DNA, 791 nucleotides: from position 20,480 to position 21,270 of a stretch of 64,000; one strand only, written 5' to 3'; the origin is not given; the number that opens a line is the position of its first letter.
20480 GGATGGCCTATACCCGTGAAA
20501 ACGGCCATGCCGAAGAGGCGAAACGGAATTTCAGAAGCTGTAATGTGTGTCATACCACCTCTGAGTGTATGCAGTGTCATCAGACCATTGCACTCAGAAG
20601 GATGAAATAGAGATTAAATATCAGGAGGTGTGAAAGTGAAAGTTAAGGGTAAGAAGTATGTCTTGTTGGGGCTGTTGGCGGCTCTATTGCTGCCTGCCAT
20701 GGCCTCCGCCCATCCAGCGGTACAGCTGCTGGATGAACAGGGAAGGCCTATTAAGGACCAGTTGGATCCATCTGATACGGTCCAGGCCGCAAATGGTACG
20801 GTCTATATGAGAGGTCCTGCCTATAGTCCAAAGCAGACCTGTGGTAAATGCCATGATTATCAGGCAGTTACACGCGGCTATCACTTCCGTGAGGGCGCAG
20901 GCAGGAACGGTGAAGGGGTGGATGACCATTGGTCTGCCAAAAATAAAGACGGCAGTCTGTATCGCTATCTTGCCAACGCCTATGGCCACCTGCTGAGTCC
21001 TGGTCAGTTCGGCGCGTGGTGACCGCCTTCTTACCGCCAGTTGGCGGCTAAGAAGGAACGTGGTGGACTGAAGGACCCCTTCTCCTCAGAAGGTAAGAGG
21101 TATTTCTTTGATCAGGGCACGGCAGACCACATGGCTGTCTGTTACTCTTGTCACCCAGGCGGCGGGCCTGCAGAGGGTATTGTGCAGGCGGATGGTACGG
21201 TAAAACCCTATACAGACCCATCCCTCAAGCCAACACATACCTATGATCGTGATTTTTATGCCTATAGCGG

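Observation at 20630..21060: In-frame UGA plus SECIS-like hairpin joins a signal-peptide ORF to a signal-less 1184-codon heme ORF: candidate selenocysteine-containing giant cytochrome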

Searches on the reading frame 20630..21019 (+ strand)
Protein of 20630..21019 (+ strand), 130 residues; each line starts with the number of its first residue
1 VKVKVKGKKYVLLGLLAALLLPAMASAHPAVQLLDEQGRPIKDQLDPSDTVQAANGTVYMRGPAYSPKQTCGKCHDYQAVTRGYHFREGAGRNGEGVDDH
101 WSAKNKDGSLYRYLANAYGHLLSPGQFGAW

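Call 7: search_protein_families(library=pfam, proteins=[window:20630-21019:+], max_evalue=0.01)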
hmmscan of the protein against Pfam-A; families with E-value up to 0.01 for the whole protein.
window:20630-21019:+ (130 aa): 0 families

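Call 79: search_protein_representatives(alignment_id=A8)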
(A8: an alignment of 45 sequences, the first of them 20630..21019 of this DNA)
Query: 45 sequences, 131 profile positions. Proteins with E-value up to 0.001 (for the whole library): 241; up to 1e-10: 12; up to 1e-30: 3. The best 150 are listed.
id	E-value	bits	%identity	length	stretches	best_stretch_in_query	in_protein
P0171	8.5e-53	193.8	-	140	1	1-131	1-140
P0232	4.4e-49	181.8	-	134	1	6-131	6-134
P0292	2.1e-39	150.4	-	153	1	6-131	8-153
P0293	2.3e-30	121.2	-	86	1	14-91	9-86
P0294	8.6e-23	96.7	-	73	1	4-73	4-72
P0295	6.0e-21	90.7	-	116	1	14-131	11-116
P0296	2.2e-18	82.5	-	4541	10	43-72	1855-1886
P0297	6.9e-15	71.1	-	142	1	22-131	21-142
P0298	2.9e-12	62.6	-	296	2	65-88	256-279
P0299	5.1e-12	61.8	-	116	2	65-95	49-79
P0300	5.8e-12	61.7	-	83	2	65-92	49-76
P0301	9.3e-12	61.0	-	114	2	65-100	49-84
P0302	4.8e-10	55.5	-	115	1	65-95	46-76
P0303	7.1e-10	54.9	-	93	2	65-90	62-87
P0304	2.0e-09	53.5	-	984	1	54-93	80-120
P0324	1.9e-08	50.3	-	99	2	64-101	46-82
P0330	3.2e-08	49.6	-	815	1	25-92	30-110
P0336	4.3e-08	49.1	-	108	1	63-97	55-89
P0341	7.0e-08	48.5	-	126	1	62-97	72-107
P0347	1.1e-07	47.9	-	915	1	64-95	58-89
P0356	2.4e-07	46.8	-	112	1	64-103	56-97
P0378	1.6e-06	44.1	-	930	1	17-103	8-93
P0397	6.2e-06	42.2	-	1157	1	29-92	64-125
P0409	1.3e-05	41.2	-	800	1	53-95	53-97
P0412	1.4e-05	41.0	-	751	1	11-94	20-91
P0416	1.8e-05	40.6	-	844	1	10-92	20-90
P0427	2.9e-05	40.0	-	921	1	55-102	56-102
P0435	3.8e-05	39.6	-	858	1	61-93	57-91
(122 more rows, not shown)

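Call 81: search_protein_families(library=ncbifam, proteins=[P0304, P0330, P0347, P0378, P0397, P0409, P0412, P0416, P0427, P0435], max_evalue=0.001)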
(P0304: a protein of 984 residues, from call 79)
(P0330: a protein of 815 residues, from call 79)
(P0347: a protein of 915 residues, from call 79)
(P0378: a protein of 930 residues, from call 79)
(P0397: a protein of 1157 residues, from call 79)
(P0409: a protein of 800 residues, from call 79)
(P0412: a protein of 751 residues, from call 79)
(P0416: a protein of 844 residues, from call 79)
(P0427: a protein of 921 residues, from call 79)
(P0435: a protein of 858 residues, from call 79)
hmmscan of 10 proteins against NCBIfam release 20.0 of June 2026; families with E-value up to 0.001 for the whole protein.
P0304 (984 aa): 1 family
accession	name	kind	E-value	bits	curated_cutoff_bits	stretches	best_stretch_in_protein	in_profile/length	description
TIGR04315.1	octaheme_Shew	subfamily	3.6e-11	42.7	375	1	358-549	98-278/440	tetrathionate reductase family octaheme c-type cytochrome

P0330 (815 aa): 7 families
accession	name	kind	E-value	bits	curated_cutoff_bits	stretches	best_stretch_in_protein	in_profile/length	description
TIGR04315.1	octaheme_Shew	subfamily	1.3e-07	31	375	1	310-392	175-254/440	tetrathionate reductase family octaheme c-type cytochrome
TIGR04257.1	nanowire_3heme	domain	2.5e-06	27.5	40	0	309-361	14-60/75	c(7)-type cytochrome triheme domain-containing protein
TIGR03508.1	decahem_SO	subfamily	5.1e-06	26.1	192.2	1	267-391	53-153/258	DmsE family decaheme c-type cytochrome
NF008659.0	PRK11659.1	equivalog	7.3e-06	25.8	184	1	275-388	34-142/188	cytochrome c nitrite reductase pentaheme subunit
TIGR03507.1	decahem_SO1788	subfamily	1.4e-05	23.8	209.3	1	283-368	238-311/672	OmcA/MtrC family decaheme c-type cytochrome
TIGR04314.1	methano7heme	equivalog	2e-05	23.6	250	1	210-392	106-284/494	methanogenesis multiheme c-type cytochrome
NF008339.0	PRK11125.1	equivalog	0.00049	18.9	595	0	309-361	276-327/487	ammonia-forming cytochrome c nitrite reductase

P0347 (915 aa): 5 families
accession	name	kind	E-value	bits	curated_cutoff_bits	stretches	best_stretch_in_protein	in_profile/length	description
TIGR04314.1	methano7heme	equivalog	6.9e-08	31.7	250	1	196-383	105-283/494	methanogenesis multiheme c-type cytochrome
TIGR04315.1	octaheme_Shew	subfamily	3.6e-06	26.3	375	1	262-383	137-253/440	tetrathionate reductase family octaheme c-type cytochrome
TIGR01583.1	formate-DH-gamm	equivalog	1.7e-05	24.9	115.85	1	688-902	2-195/204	formate dehydrogenase subunit gamma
NF008659.0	PRK11659.1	equivalog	5.7e-05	22.9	184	1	265-380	41-142/188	cytochrome c nitrite reductase pentaheme subunit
TIGR03507.1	decahem_SO1788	subfamily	6e-05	21.7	209.3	0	343-394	268-316/672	OmcA/MtrC family decaheme c-type cytochrome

P0378 (930 aa): 2 families
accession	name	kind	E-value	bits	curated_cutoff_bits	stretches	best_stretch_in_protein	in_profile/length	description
TIGR04314.1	methano7heme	equivalog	8.1e-08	31.5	250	1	179-354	104-286/494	methanogenesis multiheme c-type cytochrome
NF045713.1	CxxCH_16_HmcA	equivalog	0.00024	19.8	400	1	649-831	74-252/541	sulfate respiration complex hexadecaheme cytochrome HmcA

P0397 (1157 aa): 7 families
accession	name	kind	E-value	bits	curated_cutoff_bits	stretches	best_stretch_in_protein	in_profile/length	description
TIGR01583.1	formate-DH-gamm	equivalog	5.1e-31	108.2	115.85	1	962-1146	2-197/204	formate dehydrogenase subunit gamma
NF007558.0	PRK10179.1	equivalog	1e-18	67.8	339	1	962-1147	7-201/217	formate dehydrogenase-N subunit gamma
NF007924.0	PRK10639.1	equivalog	8.6e-17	61.6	341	1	961-1146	6-198/211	formate dehydrogenase cytochrome b556 subunit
NF008659.0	PRK11659.1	equivalog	1.7e-08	34.4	184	1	289-405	35-146/188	cytochrome c nitrite reductase pentaheme subunit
TIGR04314.1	methano7heme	equivalog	2.4e-07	29.9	250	1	225-406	103-285/494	methanogenesis multiheme c-type cytochrome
TIGR03508.1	decahem_SO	subfamily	2e-06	27.4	192.2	1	231-411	5-160/258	DmsE family decaheme c-type cytochrome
TIGR04315.1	octaheme_Shew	subfamily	1.1e-05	24.7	375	1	228-403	96-252/440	tetrathionate reductase family octaheme c-type cytochrome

P0409 (800 aa): 3 families
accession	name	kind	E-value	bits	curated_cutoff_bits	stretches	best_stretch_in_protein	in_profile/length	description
TIGR04315.1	octaheme_Shew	subfamily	6.3e-09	35.4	375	0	333-464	134-228/440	tetrathionate reductase family octaheme c-type cytochrome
TIGR03507.1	decahem_SO1788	subfamily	7e-05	21.5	209.3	0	401-521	575-665/672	OmcA/MtrC family decaheme c-type cytochrome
NF041781.1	mnquin_red_QrcA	equivalog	0.00034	20.2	180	0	651-682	33-64/174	menaquinone reductase multiheme cytochrome c subunit QrcA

P0412 (751 aa): 10 families
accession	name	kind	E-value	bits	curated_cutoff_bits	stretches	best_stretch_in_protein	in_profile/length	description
TIGR01583.1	formate-DH-gamm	equivalog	2.4e-40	138.7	115.85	1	539-732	2-201/204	formate dehydrogenase subunit gamma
NF007924.0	PRK10639.1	equivalog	2.8e-27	95.8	341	1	538-735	6-205/211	formate dehydrogenase cytochrome b556 subunit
NF007558.0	PRK10179.1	equivalog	2.5e-22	79.6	339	1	537-742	5-214/217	formate dehydrogenase-N subunit gamma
TIGR04314.1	methano7heme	equivalog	1.7e-14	53.5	250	1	105-292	103-285/494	methanogenesis multiheme c-type cytochrome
TIGR04315.1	octaheme_Shew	subfamily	4.5e-10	39.1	375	1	101-292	89-255/440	tetrathionate reductase family octaheme c-type cytochrome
TIGR03146.1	cyt_nit_nrfB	equivalog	2.2e-07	31.2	166.6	1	107-224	10-121/145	cytochrome c nitrite reductase pentaheme subunit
NF008659.0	PRK11659.1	equivalog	2.8e-07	30.4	184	1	102-224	40-147/188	cytochrome c nitrite reductase pentaheme subunit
TIGR02125.1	CytB-hydogenase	equivalog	2.9e-05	23.7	121.5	1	541-676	2-150/212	Ni/Fe-hydrogenase, b-type cytochrome subunit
TIGR03508.1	decahem_SO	subfamily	0.0009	18.8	192.2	0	180-293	2-107/258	DmsE family decaheme c-type cytochrome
TIGR03507.1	decahem_SO1788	subfamily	0.00097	17.7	209.3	0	245-292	261-303/672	OmcA/MtrC family decaheme c-type cytochrome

P0416 (844 aa): 8 families
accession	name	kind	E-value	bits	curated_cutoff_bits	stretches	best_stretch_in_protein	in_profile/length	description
TIGR01583.1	formate-DH-gamm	equivalog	9.3e-40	136.8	115.85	1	637-831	2-202/204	formate dehydrogenase subunit gamma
NF007924.0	PRK10639.1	equivalog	1.6e-23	83.6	341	1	636-835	6-207/211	formate dehydrogenase cytochrome b556 subunit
NF007558.0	PRK10179.1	equivalog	4.4e-21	75.6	339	1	637-834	7-208/217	formate dehydrogenase-N subunit gamma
TIGR04314.1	methano7heme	equivalog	8.9e-12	44.5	250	1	201-391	105-295/494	methanogenesis multiheme c-type cytochrome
TIGR04315.1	octaheme_Shew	subfamily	1.2e-09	37.7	375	1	273-384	143-258/440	tetrathionate reductase family octaheme c-type cytochrome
NF041028.1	decahem_GSU2203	exception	0.00015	21.1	325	0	278-379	104-184/317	GSU2203 family decaheme c-type cytochrome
TIGR03508.1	decahem_SO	subfamily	0.00019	21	192.2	1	273-378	68-152/258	DmsE family decaheme c-type cytochrome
TIGR03146.1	cyt_nit_nrfB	equivalog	0.0008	19.7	166.6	0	204-321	13-123/145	cytochrome c nitrite reductase pentaheme subunit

P0427 (921 aa): 1 family
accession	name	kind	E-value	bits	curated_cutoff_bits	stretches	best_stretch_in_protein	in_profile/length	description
TIGR04315.1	octaheme_Shew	subfamily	9.7e-11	41.3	375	1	354-533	96-258/440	tetrathionate reductase family octaheme c-type cytochrome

P0435 (858 aa): 7 families
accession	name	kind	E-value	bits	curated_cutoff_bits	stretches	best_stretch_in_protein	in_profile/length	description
TIGR01583.1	formate-DH-gamm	equivalog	6e-46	157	115.85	1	645-840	1-202/204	formate dehydrogenase subunit gamma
NF007924.0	PRK10639.1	equivalog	2.3e-35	122.3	341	1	644-842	5-205/211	formate dehydrogenase cytochrome b556 subunit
NF007558.0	PRK10179.1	equivalog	2.8e-27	95.8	339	1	647-849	8-214/217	formate dehydrogenase-N subunit gamma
TIGR04314.1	methano7heme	equivalog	2.3e-12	46.5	250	1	197-384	105-285/494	methanogenesis multiheme c-type cytochrome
TIGR04315.1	octaheme_Shew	subfamily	4.3e-12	45.8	375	1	303-387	177-258/440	tetrathionate reductase family octaheme c-type cytochrome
NF041198.1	UshA_like_PCGU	equivalog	1.8e-05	23.6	275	0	341-387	440-487/519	UshA-like (seleno)protein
NF043010.1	Cyt554_Nsmonas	equivalog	9e-05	22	400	0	343-393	80-134/238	cytochrome c-550 CycA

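Call 83: find_encoding_contigs(protein=P0341, flank=4000, max_places=3)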
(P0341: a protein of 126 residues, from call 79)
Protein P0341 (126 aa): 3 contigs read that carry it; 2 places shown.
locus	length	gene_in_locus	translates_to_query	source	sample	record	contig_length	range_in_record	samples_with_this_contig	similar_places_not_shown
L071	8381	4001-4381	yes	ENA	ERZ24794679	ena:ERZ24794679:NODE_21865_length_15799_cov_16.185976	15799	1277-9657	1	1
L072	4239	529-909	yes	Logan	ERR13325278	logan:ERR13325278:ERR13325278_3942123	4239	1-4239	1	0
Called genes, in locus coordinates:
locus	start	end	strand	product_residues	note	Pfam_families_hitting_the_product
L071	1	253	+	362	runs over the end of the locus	PF01758:SBF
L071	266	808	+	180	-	PF04060:FeS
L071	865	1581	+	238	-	PF00005:ABC_tran, PF02463:SMC_N (weak), PF13304:AAA_21 (faint)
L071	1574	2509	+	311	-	PF01458:SUFBD_core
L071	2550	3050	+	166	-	PF26390:MamS_MamX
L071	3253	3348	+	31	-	-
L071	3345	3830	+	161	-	PF01980:TrmO_N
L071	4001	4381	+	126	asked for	-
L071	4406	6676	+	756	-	PF14522:Cytochrome_C7 (faint), PF14537:Cytochrom_c3_2 (faint), PF22113:Mtrc-MtrF_II-IV_dom (faint), PF22678:Cytochrom_c_NrfB-like (faint), PF01292:Ni_hydr_CYTB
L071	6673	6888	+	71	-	-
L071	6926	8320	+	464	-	PF02874:ATP-synt_ab_N, PF00006:ATP-synt_ab, PF22919:ATP-synt_VA_C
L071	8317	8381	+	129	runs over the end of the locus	PF02823:ATP-synt_DE_N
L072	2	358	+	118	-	?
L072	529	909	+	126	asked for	-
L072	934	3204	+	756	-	PF14522:Cytochrome_C7 (faint), PF14537:Cytochrom_c3_2 (faint), PF22113:Mtrc-MtrF_II-IV_dom (faint), PF22678:Cytochrom_c_NrfB-like (faint), PF01292:Ni_hydr_CYTB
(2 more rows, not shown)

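Call 86: find_encoding_contigs(protein=P0324, flank=4000, max_places=2)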
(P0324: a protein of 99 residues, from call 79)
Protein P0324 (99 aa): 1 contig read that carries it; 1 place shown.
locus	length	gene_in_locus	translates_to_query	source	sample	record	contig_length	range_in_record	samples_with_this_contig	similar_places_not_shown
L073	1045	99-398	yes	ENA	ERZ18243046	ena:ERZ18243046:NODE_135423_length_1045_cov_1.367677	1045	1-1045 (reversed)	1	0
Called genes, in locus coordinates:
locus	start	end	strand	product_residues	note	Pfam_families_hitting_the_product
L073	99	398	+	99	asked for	-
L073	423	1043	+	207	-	?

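Call 87: find_encoding_contigs(protein=P0356, flank=4000, max_places=2)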
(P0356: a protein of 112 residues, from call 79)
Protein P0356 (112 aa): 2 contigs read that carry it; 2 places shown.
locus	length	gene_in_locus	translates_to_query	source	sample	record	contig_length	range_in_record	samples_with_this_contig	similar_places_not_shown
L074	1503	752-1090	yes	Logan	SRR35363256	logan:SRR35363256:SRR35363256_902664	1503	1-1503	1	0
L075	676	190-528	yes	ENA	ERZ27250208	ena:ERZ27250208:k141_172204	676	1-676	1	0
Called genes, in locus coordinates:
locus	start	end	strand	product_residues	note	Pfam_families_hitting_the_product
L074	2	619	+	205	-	?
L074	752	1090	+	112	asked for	-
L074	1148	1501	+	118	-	?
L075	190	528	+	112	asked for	-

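Call 88: find_encoding_contigs(protein=P0336, flank=4000, max_places=2)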
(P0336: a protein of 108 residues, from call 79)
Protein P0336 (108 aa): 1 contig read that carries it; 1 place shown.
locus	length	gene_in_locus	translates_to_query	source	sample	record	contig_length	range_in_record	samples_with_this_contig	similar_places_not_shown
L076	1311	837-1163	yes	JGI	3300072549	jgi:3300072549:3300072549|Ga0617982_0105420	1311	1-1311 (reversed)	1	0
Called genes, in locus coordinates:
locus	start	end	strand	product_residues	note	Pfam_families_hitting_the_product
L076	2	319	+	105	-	?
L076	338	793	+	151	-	PF08859:DGC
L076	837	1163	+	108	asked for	-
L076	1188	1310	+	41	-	?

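Call 94: find_related_loci(query=A10, collection=metagenome_contigs, flank=3000)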
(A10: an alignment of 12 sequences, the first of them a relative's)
Query A10 (112 aa) in metagenome_contigs; peptide patterns used: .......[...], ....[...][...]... (x = any residue, [..] = any of these).
599 stretches matched a pattern (row limit reached: there are more); 552 encode a relative of the query (tblastn E <= 1e-3); the best 80 are kept; 80 distinct loci.
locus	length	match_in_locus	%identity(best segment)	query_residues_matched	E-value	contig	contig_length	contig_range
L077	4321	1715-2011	56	4-112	8e-40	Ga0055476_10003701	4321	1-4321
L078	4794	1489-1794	56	5-111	2e-38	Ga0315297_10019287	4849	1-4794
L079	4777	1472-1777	56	5-111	2e-38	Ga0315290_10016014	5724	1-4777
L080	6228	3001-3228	74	37-112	2e-38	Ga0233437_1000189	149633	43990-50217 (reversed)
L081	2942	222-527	52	11-112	7e-38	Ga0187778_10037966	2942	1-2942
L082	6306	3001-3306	54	5-111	6e-38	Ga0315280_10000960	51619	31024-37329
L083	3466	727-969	69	31-111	1e-37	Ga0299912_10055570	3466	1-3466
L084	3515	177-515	53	1-112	2e-37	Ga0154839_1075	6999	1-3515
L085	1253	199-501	56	11-111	1e-37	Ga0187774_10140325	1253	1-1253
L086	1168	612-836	68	37-111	1e-37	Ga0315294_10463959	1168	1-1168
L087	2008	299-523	68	37-111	1e-36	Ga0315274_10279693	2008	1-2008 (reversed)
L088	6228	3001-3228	71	36-111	2e-36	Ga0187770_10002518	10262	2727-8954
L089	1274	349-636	56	11-111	1e-36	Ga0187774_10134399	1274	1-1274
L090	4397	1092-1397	54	11-112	5e-36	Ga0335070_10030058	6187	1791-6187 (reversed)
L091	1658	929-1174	63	31-112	3e-36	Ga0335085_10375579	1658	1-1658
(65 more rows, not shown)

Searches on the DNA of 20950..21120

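Call 35: search_rna_families(source=window, start=20950, end=21120, threshold=evalue, max_evalue=10, show_alignments=3)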
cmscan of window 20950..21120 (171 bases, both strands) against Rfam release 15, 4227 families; matches with E-value up to 10: 4.
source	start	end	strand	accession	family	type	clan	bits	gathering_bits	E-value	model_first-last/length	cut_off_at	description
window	21010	21033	+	RF02873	AS-traI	Gene; antisense;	-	17.9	99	0.4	1-77/77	no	Antisense to traI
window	20979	21056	-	RF03587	mir-1202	Gene; miRNA;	-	16.9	80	0.57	1-80/80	no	mir-1202 microRNA precursor family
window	21079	21120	+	RF01786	c-di-GMP-II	Cis-reg; riboswitch;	CL00127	12.6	53.5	5.6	1-42/84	3'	Cyclic di-GMP-II riboswitch aptamer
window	21084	21096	-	RF01152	sR1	Gene; snRNA; snoRNA; CD-box;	-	8.4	45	4.9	45-57/57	no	Small nucleolar RNA sR1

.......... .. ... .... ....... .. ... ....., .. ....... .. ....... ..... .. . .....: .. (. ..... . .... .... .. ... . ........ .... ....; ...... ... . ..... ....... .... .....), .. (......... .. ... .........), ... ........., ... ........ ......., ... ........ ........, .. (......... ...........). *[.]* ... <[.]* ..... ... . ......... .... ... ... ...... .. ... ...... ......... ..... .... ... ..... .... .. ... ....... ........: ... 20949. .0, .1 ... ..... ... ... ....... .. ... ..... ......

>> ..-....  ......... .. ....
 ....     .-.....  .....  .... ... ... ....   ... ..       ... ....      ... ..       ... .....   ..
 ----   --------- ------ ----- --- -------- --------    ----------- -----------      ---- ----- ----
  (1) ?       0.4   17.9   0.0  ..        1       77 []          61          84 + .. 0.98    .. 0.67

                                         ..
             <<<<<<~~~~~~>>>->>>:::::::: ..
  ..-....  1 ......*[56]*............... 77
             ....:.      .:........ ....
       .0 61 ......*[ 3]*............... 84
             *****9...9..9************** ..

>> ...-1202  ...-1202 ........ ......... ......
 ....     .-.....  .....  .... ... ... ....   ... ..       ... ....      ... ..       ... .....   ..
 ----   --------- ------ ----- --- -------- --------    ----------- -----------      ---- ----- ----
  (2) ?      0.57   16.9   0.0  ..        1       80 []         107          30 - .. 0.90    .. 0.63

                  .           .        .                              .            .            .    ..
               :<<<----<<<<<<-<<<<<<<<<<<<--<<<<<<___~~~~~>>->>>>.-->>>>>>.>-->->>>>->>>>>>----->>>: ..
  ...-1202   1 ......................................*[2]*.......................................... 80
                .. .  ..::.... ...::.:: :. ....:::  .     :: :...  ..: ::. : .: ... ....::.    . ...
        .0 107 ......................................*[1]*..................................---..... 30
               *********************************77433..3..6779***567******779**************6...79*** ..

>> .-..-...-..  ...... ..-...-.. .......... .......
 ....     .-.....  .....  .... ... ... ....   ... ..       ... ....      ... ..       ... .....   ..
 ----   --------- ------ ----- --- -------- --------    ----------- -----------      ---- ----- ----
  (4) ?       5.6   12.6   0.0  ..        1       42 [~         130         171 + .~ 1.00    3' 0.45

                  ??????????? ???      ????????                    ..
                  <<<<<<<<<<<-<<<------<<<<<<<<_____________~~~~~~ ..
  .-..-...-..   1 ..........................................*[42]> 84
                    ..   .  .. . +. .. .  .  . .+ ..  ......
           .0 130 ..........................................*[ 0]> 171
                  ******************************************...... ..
